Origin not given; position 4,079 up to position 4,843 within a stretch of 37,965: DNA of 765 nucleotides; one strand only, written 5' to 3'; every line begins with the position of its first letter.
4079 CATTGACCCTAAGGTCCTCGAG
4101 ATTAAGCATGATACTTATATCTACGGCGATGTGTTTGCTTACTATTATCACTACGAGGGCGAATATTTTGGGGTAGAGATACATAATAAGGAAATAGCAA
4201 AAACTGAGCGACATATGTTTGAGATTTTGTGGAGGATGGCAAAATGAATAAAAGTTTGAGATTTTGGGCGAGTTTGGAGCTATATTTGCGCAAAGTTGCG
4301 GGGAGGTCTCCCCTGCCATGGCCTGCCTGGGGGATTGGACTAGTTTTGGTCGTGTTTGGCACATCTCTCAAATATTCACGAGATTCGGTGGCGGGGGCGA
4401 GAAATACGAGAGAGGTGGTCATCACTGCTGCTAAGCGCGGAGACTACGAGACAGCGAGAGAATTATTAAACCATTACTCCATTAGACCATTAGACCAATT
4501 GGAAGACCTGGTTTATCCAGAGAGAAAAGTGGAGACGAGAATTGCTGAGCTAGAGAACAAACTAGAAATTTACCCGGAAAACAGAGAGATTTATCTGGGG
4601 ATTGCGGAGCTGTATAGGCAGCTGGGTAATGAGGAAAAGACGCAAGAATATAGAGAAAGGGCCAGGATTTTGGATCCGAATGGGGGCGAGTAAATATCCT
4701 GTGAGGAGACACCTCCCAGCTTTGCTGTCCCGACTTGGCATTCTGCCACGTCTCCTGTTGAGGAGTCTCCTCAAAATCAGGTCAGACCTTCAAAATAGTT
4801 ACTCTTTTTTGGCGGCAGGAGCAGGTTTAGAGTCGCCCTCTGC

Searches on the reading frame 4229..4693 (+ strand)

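Call 16: search_protein_families(library=pfam, proteins=[window:4229-4693:+], max_evalue=0.001)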
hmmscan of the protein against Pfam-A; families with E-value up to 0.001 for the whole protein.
window:4229-4693:+ (154 aa): 1 family
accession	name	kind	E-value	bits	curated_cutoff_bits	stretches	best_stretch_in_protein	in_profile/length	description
PF14559.12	TPR_19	-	0.00011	22.9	25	0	106-137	12-43/68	Tetratricopeptide repeat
